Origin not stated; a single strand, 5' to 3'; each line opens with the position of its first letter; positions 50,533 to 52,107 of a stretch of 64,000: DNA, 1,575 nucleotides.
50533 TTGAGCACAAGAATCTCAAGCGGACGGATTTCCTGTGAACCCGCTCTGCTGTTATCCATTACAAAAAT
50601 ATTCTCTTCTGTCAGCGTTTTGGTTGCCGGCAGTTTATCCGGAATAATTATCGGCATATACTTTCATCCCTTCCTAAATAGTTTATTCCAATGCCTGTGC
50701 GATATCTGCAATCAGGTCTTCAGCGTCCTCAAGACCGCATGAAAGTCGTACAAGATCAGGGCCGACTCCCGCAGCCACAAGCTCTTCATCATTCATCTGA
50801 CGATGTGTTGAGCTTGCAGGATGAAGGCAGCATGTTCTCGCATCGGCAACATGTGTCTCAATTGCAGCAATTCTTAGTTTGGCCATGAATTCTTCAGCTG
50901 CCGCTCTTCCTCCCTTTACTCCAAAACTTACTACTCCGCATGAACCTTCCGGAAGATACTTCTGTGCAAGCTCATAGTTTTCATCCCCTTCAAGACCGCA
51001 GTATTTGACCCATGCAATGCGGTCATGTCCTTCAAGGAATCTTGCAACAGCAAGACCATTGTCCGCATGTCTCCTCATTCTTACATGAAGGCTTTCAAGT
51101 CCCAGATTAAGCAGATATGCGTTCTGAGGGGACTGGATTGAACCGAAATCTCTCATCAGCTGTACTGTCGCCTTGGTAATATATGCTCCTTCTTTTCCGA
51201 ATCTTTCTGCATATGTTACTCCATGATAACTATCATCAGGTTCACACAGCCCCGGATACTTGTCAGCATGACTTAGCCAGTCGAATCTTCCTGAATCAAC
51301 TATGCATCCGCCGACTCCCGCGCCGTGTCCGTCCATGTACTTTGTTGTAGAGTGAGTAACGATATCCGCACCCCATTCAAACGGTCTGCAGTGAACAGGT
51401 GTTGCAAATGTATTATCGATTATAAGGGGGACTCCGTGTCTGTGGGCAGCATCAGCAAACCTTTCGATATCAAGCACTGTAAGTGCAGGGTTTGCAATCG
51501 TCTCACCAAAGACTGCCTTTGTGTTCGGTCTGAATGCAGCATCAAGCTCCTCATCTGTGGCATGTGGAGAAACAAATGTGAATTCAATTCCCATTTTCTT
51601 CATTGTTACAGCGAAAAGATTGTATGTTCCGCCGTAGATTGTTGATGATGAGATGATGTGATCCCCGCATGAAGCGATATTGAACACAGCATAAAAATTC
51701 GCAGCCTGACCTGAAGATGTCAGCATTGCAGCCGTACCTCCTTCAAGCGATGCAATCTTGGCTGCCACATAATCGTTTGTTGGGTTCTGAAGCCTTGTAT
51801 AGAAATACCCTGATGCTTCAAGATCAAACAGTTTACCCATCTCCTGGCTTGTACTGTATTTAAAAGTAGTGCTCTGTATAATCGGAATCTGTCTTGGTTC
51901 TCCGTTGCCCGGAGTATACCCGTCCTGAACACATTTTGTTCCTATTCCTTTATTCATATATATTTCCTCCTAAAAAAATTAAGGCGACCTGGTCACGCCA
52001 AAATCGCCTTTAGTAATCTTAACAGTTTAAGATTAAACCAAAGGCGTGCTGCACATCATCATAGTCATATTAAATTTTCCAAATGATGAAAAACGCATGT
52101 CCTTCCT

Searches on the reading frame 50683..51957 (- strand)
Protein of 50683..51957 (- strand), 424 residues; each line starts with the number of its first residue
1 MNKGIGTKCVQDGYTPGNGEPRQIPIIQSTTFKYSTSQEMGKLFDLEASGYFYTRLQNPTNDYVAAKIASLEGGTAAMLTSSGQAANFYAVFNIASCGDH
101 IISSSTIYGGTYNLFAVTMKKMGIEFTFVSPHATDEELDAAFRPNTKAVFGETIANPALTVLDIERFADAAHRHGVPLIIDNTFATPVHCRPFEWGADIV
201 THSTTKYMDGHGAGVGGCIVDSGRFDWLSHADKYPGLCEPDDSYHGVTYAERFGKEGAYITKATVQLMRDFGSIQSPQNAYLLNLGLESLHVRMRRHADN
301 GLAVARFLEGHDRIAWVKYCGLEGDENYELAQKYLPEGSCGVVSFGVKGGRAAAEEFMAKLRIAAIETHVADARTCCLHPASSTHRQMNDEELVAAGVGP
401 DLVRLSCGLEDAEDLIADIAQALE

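Call 7: search_protein_families(library=ncbifam, proteins=[window:50683-51957:-])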
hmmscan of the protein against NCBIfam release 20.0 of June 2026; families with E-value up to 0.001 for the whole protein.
window:50683-51957:- (424 aa): 45 families (the best 25 are shown)
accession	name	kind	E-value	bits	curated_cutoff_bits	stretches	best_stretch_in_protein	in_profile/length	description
TIGR01326.1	OAH_OAS_sulfhy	subfamily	3.7e-169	562.9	495.1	1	6-424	3-418/418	O-acetylhomoserine aminocarboxypropyltransferase/cysteine synthase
NF005215.0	PRK06702.1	equivalog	5.1e-166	552.9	709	1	4-423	6-422/432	bifunctional O-acetylhomoserine aminocarboxypropyltransferase/cysteine synthase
NF006096.0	PRK08248.1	equivalog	1.5e-151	504.9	726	1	12-424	16-426/431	homocysteine synthase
NF005872.0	PRK07812.1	equivalog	2.9e-149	497.3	703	1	7-422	19-431/439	bifunctional o-acetylhomoserine/o-acetylserine sulfhydrylase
NF004757.0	PRK06084.1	equivalog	1.8e-141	471.9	790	1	7-424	5-421/425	bifunctional O-acetylhomoserine aminocarboxypropyltransferase/cysteine synthase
NF006004.0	PRK08134.1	equivalog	2.5e-134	448.2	636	1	21-423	26-425/433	O-acetylhomoserine aminocarboxypropyltransferase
NF004650.0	PRK05994.1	equivalog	2.6e-131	438.4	667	1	2-424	5-425/427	O-acetylhomoserine aminocarboxypropyltransferase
NF004125.0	PRK05613.1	equivalog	3.9e-115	384.8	765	1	7-423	16-434/437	O-acetylhomoserine/O-acetylserine sulfhydrylase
NF004876.0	PRK06234.1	subfamily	4.1e-95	319.1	666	2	2-222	6-228/400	methionine gamma-lyase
NF006003.0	PRK08133.1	equivalog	3.3e-94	315.8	522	2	6-222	13-228/396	O-succinylhomoserine sulfhydrylase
TIGR01328.1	met_gam_lyase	equivalog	3.9e-94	315.7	549.7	2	4-220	3-219/391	methionine gamma-lyase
TIGR01325.1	O_suc_HS_sulf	equivalog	1.3e-91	307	510.05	2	28-223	23-217/380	O-succinylhomoserine sulfhydrylase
NF005695.0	PRK07503.1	equivalog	2.2e-89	299.9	666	2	2-221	7-226/403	methionine gamma-lyase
NF004609.0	PRK05939.1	equivalog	4.4e-81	272.9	555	1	24-424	26-409/412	cystathionine gamma-synthase family protein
NF005263.0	PRK06767.1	equivalog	8.2e-81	272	617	2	3-220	4-221/392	methionine gamma-lyase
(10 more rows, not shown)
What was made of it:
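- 50683..51970 (-): metY SD (GGAGG, 51970..51966) and metY, O-acetylhomoserine sulfhydrylase (51957..50683). Call 7: TIGR01326, 562.9 bits, above the cutoff of 495.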

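Call 8: find_related_loci(query=window:50683-51957:-, collection=genome_contigs, flank=1500)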
Query window:50683-51957:- (424 aa) in genome_contigs; peptide patterns used: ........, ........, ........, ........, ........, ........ (x = any residue, [..] = any of these).
599 stretches matched a pattern (row limit reached: there are more); 589 encode a relative of the query (tblastn E <= 1e-3); the best 80 are kept; 80 distinct loci.
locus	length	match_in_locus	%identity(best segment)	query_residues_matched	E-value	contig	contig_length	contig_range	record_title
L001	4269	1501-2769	90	2-424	0e+0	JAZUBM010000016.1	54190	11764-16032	MAG: Lentihominibacter sp. isolate T1900045317_YK20190006.MAGScoT_cleanbin_000023 SGB_6314_k141_1715148, whole genome sh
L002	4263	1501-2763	89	4-424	0e+0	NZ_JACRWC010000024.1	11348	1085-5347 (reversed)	Lentihominibacter faecis strain BX16 BX-16_ctg00086, whole genome shotgun sequence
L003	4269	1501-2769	88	2-424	0e+0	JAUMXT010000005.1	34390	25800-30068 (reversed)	MAG: Bacillota bacterium isolate S16M_St_34 NODE_183_length_34390_cov_6.831571, whole genome shotgun sequence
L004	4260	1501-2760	87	4-423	0e+0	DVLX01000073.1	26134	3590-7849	MAG TPA_asm: Candidatus Allocopromorpha excrementavium isolate CHK176-22527 CHK176__C150395_L26134_ERR3414571, whole gen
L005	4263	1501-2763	88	4-424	0e+0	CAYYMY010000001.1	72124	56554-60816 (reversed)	MAG TPA_asm: uncultured Oscillospiraceae bacterium isolate SRP141132_co2_52 genome assembly, contig: NODE_74_length_7212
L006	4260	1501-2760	88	4-423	0e+0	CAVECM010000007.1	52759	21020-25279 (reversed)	Bacteroidaceae bacterium isolate SRR8978446_cleanbin_000002 genome assembly, contig: Spades_SRR8978446_contig_15, whole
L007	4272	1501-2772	86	1-424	0e+0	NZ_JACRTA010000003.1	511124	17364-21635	Lentihominibacter hominis strain NSJ-24 N24_ctg0003, whole genome shotgun sequence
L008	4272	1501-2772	87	1-424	0e+0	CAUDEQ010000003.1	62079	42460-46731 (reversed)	MAG TPA_asm: uncultured Firmicutes bacterium isolate ERR9578205_bin.23_MetaWRAP_v1.3_MAG genome assembly, contig: ERZ185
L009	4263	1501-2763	84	4-424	0e+0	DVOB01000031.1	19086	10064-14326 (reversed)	MAG TPA_asm: Candidatus Allocopromorpha excrementipullorum isolate ChiSjej4B22-8349 ChiSjej4B22M5__C46941_L19086_SRR6323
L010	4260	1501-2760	85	5-424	0e+0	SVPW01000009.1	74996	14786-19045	MAG: Oscillospiraceae bacterium isolate SIG601 NODE_8441_length_74996_cov_2.257089, whole genome shotgun sequence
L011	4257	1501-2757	85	5-423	0e+0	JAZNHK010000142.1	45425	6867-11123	MAG: Acutalibacteraceae bacterium isolate T1900044693_TS20190159.MAGScoT_cleanbin_000018 SGB_1761_k141_1732453, whole ge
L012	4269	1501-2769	84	1-423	0e+0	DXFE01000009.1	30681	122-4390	MAG TPA_asm: Candidatus Gemmiger avium isolate ChiGjej4B4-15321 ChiGjej4B4M5__C49142_L30681_SAMN08009847, whole genome s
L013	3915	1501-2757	84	5-423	0e+0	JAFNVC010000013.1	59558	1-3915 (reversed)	MAG: Clostridia bacterium isolate RGIG150 Dairy_cattle_Cecum-2__c503830, whole genome shotgun sequence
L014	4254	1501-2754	84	7-424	0e+0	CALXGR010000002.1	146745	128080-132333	MAG: uncultured Clostridia bacterium isolate BRZ_BM__bin65 genome assembly, contig: BRZ_BM__NODE_171_length_146745_cov_6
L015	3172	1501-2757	84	5-423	0e+0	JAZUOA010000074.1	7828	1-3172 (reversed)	MAG: Acutalibacteraceae bacterium isolate T1900044877_TS20190343.MAGScoT_cleanbin_000041 SGB_3196_k141_731475, whole gen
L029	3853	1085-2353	83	1-423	0e+0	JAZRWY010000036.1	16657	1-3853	MAG: Anaerovoracaceae bacterium isolate T1900044951_TA20190004.MAGScoT_cleanbin_000040 SGB_3667_k141_1792436, whole geno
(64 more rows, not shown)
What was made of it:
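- Tried and rejected: GTDB genome scan with MetY (call 8).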

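Call 15: find_encoding_contigs(protein=window:50683-51957:-, flank=1500, max_places=10)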
Protein window:50683-51957:- (424 aa): 24 contigs read that carry it; 10 places shown.
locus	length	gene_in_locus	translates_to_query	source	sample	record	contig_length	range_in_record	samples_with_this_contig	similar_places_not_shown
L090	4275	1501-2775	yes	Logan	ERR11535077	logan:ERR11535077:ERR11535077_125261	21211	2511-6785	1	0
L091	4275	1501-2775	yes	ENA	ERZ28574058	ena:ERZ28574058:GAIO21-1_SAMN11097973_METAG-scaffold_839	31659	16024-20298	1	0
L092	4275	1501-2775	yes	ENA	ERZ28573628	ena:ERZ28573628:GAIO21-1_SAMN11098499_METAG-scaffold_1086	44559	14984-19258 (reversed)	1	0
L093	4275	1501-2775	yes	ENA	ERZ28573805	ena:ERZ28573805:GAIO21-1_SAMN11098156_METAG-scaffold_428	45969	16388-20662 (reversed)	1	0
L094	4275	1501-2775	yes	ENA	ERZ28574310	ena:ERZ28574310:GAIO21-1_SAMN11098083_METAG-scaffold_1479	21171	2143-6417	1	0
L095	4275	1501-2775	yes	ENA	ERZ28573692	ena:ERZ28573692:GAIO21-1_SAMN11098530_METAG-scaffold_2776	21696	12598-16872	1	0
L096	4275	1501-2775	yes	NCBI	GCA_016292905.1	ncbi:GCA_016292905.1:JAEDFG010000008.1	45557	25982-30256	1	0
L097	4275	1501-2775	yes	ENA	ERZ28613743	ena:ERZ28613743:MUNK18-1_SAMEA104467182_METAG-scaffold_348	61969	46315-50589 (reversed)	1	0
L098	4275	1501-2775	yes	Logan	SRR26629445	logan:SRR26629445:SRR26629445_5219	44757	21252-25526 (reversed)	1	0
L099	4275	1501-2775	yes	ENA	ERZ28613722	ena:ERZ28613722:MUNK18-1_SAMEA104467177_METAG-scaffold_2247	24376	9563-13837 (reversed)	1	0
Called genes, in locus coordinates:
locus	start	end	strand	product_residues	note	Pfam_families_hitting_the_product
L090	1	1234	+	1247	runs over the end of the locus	?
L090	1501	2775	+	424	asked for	PF01053:Cys_Met_Meta_PP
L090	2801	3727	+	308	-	PF04204:HTS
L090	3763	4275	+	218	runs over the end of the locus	PF19700:DUF6198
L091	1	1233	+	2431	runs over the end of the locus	-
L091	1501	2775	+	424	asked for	PF01053:Cys_Met_Meta_PP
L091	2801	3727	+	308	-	PF04204:HTS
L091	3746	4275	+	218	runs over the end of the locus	PF19700:DUF6198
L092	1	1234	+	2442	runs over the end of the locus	PF08341:TED, PF17802:SpaA (weak), PF18202:TQ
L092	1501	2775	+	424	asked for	PF01053:Cys_Met_Meta_PP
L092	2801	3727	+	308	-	PF04204:HTS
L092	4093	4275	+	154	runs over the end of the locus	PF19700:DUF6198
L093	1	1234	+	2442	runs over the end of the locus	PF08341:TED, PF17802:SpaA (weak), PF18202:TQ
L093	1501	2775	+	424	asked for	PF01053:Cys_Met_Meta_PP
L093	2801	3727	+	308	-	PF04204:HTS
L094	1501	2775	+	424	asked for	PF01053:Cys_Met_Meta_PP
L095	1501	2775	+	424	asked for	PF01053:Cys_Met_Meta_PP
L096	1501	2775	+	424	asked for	PF01053:Cys_Met_Meta_PP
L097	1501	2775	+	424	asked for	PF01053:Cys_Met_Meta_PP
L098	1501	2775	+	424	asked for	PF01053:Cys_Met_Meta_PP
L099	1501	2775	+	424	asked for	PF01053:Cys_Met_Meta_PP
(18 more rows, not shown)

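Call 22: find_homologous_proteins(query=window:50683-51957:-, max_evalue=1e-150)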
Query window:50683-51957:- (424 aa): 8000 proteins with E <= 1e-150 among 8000 candidates; the best 120 are listed.
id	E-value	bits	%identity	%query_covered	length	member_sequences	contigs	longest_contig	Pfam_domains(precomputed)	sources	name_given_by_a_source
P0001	5.7e-291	982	100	100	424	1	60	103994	PF01053.27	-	-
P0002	8.0e-291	982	100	100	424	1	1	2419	PF01053.27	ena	-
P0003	1.4e-290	981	100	100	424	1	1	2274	PF01053.27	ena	-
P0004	1.9e-290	981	100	100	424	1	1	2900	PF01053.27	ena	-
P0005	2.0e-290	981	100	100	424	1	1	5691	PF01053.27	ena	-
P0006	3.5e-290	980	100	100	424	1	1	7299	PF01053.27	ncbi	ncbi:MAG: O-acetylhomoserine aminocarboxypropyltransferase/cysteine synthase family protein [Anaerov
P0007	4.8e-290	979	100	100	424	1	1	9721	PF01053.27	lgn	-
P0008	5.4e-290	979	99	100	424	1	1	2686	PF01053.27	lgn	-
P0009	9.6e-290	978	100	100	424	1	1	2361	PF01053.27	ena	-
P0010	1.8e-289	977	100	100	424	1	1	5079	PF01053.27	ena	-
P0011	3.5e-289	976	99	100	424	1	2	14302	PF01053.27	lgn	-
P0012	1.1e-288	975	100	100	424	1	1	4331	PF01053.27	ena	-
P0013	1.0e-280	949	98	100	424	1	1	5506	PF01053.27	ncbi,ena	-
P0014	5.9e-271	916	91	100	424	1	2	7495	PF01053.27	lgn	-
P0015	8.1e-267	903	89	100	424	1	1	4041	PF01053.27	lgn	-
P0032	3.8e-263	891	89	99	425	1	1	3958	PF01053.27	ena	-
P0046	1.4e-261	886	88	100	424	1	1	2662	PF01053.27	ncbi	-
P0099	4.0e-258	874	86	99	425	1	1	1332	PF01053.27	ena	-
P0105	5.5e-257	870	87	100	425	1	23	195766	PF01053.27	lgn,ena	-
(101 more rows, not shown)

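Call 23: find_encoding_contigs(protein=P0014, flank=1200, max_places=4)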
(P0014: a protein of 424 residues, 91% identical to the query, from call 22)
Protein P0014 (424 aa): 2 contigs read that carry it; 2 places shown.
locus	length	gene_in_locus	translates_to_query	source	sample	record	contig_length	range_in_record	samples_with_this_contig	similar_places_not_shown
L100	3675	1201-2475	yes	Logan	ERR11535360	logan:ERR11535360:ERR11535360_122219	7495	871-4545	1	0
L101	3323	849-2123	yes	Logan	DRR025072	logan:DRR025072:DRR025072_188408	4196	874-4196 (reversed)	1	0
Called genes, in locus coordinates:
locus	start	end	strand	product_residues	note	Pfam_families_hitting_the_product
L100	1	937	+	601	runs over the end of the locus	?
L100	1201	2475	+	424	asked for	PF01053:Cys_Met_Meta_PP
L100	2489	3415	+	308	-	PF04204:HTS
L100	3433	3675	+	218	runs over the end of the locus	PF19700:DUF6198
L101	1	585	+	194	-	?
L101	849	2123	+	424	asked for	PF01053:Cys_Met_Meta_PP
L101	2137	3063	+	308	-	PF04204:HTS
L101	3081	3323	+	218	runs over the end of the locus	PF19700:DUF6198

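Call 24: find_encoding_contigs(protein=P0015, flank=1200, max_places=4)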
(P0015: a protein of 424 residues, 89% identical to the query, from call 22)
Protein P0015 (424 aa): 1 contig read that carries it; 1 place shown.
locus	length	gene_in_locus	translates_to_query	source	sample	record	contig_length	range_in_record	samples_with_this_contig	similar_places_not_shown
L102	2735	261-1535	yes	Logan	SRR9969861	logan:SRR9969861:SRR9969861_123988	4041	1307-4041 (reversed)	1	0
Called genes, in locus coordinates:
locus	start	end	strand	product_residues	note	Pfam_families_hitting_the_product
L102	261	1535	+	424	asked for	PF01053:Cys_Met_Meta_PP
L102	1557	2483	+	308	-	PF04204:HTS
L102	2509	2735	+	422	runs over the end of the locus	PF01595:CNNM, PF00571:CBS (weak), PF03471:CorC_HlyC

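Call 25: find_encoding_contigs(protein=P0105, flank=1200, max_places=4)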
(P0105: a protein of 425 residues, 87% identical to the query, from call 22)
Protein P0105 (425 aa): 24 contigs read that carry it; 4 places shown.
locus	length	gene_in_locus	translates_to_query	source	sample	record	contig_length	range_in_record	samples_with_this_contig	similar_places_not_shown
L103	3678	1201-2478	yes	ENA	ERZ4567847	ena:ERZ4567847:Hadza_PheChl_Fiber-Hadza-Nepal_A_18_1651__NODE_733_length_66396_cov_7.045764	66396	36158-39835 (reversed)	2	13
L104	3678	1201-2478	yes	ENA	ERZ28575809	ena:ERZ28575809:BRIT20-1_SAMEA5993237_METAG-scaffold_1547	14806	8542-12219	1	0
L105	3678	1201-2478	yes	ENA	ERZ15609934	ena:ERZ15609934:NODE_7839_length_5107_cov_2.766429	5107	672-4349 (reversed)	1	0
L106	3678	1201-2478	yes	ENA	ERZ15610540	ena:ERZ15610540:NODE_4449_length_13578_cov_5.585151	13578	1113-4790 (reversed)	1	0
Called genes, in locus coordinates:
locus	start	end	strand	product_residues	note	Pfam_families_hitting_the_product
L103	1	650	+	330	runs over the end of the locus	PF01210:NAD_Gly3P_dh_N, PF02558:ApbA, PF03446:NAD_binding_2, PF03721:UDPG_MGDP_dh_N (faint), PF03807:F420_oxidored, PF07479:NAD_Gly3P_dh_C, PF20618:GPD_NAD_C_bact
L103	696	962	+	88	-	-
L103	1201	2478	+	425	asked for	PF01053:Cys_Met_Meta_PP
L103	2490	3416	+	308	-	PF04204:HTS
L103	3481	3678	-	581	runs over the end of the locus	PF02690:Na_Pi_cotrans, PF01895:PhoU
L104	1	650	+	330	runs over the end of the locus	PF01210:NAD_Gly3P_dh_N, PF02558:ApbA, PF03446:NAD_binding_2, PF03721:UDPG_MGDP_dh_N (faint), PF03807:F420_oxidored, PF07479:NAD_Gly3P_dh_C, PF20618:GPD_NAD_C_bact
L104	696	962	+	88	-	-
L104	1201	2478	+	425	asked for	PF01053:Cys_Met_Meta_PP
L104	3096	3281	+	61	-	PF04204:HTS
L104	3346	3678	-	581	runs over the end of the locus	PF02690:Na_Pi_cotrans, PF01895:PhoU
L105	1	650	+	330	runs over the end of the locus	PF01210:NAD_Gly3P_dh_N, PF02558:ApbA, PF03446:NAD_binding_2, PF03721:UDPG_MGDP_dh_N (faint), PF03807:F420_oxidored, PF07479:NAD_Gly3P_dh_C, PF20618:GPD_NAD_C_bact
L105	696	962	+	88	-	-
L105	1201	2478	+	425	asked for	PF01053:Cys_Met_Meta_PP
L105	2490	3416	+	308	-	PF04204:HTS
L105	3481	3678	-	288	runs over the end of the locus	?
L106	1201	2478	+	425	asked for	PF01053:Cys_Met_Meta_PP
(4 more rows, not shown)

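Call 28: find_homologous_proteins(query=L029:1085-2353:+, max_evalue=1e-150)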
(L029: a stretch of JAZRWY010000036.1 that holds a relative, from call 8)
Query L029:1085-2353:+ (423 aa): 8000 proteins with E <= 1e-150 among 8000 candidates; the best 120 are listed.
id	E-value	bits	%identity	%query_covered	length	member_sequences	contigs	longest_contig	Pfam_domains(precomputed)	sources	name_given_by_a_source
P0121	1.5e-293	991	100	100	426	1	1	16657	PF01053.27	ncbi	-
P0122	9.3e-250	847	86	99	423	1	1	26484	PF01053.27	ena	-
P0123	2.2e-248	842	86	99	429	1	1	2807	PF01053.27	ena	-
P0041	3.9e-248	841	86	99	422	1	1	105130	PF01053.27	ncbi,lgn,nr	ncbi:MAG: O-acetylhomoserine aminocarboxypropyltransferase/cysteine synthase [Bacillota bacterium]|n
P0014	5.8e-248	841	84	100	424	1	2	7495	PF01053.27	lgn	-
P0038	1.0e-247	840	85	99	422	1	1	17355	PF01053.27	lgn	-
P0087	1.9e-247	839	85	99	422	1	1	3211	PF01053.27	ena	-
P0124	2.6e-247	839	85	99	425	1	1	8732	PF01053.27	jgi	-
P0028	2.8e-247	839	85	99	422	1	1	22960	PF01053.27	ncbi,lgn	ncbi:MAG: O-acetylhomoserine aminocarboxypropyltransferase/cysteine synthase family protein [Lentiho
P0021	5.6e-247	838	85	99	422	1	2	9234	PF01053.27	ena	-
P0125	7.2e-247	837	85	100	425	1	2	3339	PF01053.27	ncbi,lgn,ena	-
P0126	3.8e-246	835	84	100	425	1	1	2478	PF01053.27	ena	-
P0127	4.0e-246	835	84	100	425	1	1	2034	PF01053.27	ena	-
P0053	4.6e-246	835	85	99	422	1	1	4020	PF01053.27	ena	-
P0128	4.8e-246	835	84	99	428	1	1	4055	PF01053.27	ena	-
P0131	6.8e-245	831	83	100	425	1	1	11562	PF01053.27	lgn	-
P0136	3.0e-244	829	84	99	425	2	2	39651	PF01053.27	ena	-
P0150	1.0e-243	827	84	99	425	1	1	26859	PF01053.27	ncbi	-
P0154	1.6e-243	826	84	99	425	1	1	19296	PF01053.27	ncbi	-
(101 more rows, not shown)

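Call 29: find_encoding_contigs(protein=P0046, flank=1200, max_places=3)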
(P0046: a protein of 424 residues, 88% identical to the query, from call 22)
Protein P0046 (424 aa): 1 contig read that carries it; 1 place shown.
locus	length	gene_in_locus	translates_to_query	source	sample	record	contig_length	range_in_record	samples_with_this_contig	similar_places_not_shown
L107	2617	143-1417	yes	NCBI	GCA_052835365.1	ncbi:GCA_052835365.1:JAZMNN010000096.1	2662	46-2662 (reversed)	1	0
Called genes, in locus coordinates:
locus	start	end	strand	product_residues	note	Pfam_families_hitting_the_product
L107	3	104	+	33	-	?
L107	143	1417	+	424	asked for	PF01053:Cys_Met_Meta_PP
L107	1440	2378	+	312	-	PF04204:HTS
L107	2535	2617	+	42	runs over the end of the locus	?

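Call 31: find_encoding_contigs(protein=P0131, flank=1200, max_places=3)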
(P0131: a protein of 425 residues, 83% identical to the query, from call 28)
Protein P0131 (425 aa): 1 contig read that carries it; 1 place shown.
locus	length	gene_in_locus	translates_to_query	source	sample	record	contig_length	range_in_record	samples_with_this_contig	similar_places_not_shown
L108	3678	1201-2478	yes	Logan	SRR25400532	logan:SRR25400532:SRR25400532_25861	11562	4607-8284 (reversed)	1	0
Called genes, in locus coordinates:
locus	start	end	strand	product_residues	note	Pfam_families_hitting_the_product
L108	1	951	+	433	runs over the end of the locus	PF05673:DUF815, PF13191:AAA_16 (weak), PF20720:nSTAND3 (faint), PF00004:AAA (faint)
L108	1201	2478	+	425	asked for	PF01053:Cys_Met_Meta_PP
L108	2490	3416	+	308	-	PF04204:HTS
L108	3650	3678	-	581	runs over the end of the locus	PF02690:Na_Pi_cotrans, PF01895:PhoU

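Call 32: find_encoding_contigs(protein=P0125, flank=1200, max_places=3)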
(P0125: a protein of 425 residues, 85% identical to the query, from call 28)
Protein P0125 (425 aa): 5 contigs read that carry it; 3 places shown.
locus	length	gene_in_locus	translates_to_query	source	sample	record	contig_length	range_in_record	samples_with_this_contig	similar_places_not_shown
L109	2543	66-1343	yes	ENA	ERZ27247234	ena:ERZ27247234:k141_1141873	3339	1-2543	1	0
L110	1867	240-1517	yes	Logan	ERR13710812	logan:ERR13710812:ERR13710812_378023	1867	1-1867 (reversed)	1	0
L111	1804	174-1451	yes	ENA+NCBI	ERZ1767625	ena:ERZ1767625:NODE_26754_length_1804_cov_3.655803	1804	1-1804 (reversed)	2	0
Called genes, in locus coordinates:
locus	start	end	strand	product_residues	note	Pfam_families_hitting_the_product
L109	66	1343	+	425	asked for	PF01053:Cys_Met_Meta_PP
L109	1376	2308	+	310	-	PF04204:HTS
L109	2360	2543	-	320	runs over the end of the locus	PF03008:DUF234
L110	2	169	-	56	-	?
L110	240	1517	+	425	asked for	PF01053:Cys_Met_Meta_PP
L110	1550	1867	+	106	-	?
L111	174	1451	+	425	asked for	PF01053:Cys_Met_Meta_PP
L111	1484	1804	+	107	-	?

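Call 33: find_encoding_contigs(protein=P0032, flank=1200, max_places=3)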
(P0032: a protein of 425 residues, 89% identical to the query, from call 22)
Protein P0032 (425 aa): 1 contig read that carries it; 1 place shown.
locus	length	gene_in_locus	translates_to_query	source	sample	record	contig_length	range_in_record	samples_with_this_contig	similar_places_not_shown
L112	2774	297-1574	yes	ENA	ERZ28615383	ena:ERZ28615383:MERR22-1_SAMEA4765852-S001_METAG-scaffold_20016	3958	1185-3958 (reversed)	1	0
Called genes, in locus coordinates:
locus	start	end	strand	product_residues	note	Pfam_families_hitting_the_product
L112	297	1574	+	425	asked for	PF01053:Cys_Met_Meta_PP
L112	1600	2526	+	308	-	PF04204:HTS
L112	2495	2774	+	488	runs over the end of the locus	?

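Call 34: find_encoding_contigs(protein=P0099, flank=1200, max_places=3)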
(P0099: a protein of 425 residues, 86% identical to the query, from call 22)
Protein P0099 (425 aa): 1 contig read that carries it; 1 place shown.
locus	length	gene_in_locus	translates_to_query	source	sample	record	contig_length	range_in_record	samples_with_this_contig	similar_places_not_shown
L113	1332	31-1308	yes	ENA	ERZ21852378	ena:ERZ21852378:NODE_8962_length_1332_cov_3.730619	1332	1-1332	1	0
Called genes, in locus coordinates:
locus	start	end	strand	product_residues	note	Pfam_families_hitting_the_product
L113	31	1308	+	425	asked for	PF01053:Cys_Met_Meta_PP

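Call 36: find_encoding_contigs(protein=P0136, flank=1200, max_places=3)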
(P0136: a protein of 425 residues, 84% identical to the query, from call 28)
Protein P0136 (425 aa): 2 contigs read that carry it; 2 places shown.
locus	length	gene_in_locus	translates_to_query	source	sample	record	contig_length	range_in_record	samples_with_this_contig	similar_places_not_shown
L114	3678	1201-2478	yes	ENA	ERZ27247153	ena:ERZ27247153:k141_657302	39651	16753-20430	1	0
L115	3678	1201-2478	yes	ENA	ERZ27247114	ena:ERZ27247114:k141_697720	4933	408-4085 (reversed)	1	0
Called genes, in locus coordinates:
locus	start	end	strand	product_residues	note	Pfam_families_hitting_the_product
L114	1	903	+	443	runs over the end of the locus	PF03606:DcuC, PF03553:Na_H_antiporter, PF02667:SCFA_trans (weak), PF03806:ABG_transport (weak)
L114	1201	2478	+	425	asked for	PF01053:Cys_Met_Meta_PP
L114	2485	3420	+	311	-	PF04204:HTS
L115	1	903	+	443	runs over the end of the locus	PF03606:DcuC, PF03553:Na_H_antiporter, PF02667:SCFA_trans (weak), PF03806:ABG_transport (weak)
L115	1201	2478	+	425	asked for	PF01053:Cys_Met_Meta_PP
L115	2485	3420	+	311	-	PF04204:HTS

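Call 37: find_encoding_contigs(protein=P0154, flank=1200, max_places=3)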
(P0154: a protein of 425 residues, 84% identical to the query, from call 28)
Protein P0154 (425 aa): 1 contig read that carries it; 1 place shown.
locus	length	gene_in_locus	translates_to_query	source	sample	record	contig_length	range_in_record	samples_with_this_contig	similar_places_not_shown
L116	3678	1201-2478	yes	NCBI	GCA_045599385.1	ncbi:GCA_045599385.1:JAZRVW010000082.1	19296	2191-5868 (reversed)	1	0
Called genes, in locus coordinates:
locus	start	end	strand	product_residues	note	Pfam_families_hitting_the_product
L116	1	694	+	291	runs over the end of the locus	PF00126:HTH_1, PF03466:LysR_substrate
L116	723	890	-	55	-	-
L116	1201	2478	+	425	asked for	PF01053:Cys_Met_Meta_PP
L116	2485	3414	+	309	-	PF04204:HTS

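Call 38: find_encoding_contigs(protein=P0122, flank=1200, max_places=3)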
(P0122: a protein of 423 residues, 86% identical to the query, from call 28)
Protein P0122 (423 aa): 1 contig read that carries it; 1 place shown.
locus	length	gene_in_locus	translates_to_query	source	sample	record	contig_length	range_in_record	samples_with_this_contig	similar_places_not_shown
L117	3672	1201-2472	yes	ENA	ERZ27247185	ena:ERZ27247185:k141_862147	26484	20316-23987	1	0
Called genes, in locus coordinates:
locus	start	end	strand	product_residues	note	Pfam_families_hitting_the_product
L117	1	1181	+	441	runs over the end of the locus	PF10646:Germane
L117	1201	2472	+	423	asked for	PF01053:Cys_Met_Meta_PP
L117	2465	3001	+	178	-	PF09419:PGP_phosphatase, PF13419:HAD_2 (faint), PF00702:Hydrolase (weak), PF13242:Hydrolase_like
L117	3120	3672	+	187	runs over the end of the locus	PF08207:EFP_N, PF01132:EFP, PF09285:Elong-fact-P_C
